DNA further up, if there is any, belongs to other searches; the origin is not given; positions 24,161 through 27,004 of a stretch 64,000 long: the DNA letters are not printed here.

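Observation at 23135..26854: Restriction-modification pair with a single 847-aa methyltransferase that fuses a complete m5C MTase to an N6A/N4C MTase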

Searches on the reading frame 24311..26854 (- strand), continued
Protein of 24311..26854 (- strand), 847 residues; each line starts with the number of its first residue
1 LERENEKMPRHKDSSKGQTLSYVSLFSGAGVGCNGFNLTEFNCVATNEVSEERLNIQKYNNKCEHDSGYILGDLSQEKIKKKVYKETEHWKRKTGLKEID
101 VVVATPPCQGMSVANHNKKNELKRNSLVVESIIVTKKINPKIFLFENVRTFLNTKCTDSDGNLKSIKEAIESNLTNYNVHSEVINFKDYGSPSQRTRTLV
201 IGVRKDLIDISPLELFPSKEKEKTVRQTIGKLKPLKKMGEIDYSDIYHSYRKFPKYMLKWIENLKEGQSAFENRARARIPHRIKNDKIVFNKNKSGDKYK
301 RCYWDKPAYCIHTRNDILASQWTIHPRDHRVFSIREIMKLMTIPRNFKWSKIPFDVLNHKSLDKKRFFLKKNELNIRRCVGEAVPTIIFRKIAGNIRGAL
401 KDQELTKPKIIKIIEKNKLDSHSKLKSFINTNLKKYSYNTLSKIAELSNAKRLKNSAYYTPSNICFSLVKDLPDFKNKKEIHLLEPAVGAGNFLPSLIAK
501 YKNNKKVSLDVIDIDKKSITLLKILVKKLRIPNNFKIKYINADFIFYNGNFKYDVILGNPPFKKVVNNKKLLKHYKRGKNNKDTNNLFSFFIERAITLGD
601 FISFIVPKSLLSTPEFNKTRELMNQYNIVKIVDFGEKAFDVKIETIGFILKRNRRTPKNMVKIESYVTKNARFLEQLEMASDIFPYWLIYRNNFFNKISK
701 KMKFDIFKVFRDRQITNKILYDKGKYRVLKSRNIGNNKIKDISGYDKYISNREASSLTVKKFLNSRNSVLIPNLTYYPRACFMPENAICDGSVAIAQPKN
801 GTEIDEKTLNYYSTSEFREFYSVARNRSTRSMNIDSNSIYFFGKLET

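Call 40: find_encoding_contigs(protein=P0190, flank=5000, max_places=2)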
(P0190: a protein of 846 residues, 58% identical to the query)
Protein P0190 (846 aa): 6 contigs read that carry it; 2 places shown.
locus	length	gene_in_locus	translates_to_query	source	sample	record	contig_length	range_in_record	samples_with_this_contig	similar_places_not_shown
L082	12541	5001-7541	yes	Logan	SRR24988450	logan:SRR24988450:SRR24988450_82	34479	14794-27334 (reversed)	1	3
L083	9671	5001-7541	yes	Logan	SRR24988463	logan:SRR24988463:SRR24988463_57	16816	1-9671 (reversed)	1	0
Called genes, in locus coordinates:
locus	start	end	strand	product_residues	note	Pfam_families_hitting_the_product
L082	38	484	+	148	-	-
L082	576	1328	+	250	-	PF01774:UreD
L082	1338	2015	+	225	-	PF00547:Urease_gamma, PF00699:Urease_beta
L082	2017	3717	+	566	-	PF00449:Urease_alpha, PF01979:Amidohydro_1, PF07969:Amidohydro_3 (weak)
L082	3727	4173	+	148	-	PF05194:UreE_C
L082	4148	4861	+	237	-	PF01730:UreF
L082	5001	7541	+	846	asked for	PF00145:DNA_methylase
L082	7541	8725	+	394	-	-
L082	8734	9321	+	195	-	PF01926:MMR_HSR1 (faint), PF02492:cobW, PF03308:MeaB (weak)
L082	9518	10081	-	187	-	-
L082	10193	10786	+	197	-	PF00440:TetR_N (weak), PF13972:TetR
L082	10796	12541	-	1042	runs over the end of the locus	PF00873:ACR_tran, PF03176:MMPL, PF02355:SecD_SecF_C (faint), PF03176:MMPL (weak)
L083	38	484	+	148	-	-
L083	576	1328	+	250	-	PF01774:UreD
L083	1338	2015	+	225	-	PF00547:Urease_gamma, PF00699:Urease_beta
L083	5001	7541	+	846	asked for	PF00145:DNA_methylase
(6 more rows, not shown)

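Call 43: find_homologous_proteins(query=L082:7541-8722:+, max_evalue=1e-10)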
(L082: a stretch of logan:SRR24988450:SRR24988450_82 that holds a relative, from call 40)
Query L082:7541-8722:+ (394 aa): 2341 proteins with E <= 1e-10 among 7319 candidates; the best 120 are listed.
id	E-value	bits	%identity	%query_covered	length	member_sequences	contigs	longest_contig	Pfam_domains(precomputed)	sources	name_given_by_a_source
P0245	6.3e-236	800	93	100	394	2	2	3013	-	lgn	-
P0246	6.5e-221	751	87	100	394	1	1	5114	-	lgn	-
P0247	2.6e-191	654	74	100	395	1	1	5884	-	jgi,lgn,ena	-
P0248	2.7e-183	627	72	100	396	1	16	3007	-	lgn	-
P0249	4.4e-181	620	71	100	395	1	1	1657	-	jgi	-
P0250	1.4e-180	618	71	99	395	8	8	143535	-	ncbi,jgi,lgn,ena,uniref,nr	ncbi:hypothetical protein [Poseidonibacter ostreae]|jgi:hypothetical protein|uniref:Restriction endo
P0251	6.3e-179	613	72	96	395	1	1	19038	-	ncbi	-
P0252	8.7e-179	612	74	94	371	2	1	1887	-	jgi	-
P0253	5.2e-178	610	70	100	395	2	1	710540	-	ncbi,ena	-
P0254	9.6e-178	609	69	100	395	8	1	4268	-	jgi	jgi:hypothetical protein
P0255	5.5e-177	607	70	100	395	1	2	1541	-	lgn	-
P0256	4.5e-172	590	69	100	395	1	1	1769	-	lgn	-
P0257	1.1e-171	589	70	99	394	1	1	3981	-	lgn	-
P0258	9.1e-170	583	67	99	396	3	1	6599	-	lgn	-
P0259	1.7e-169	582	68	100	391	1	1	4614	-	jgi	-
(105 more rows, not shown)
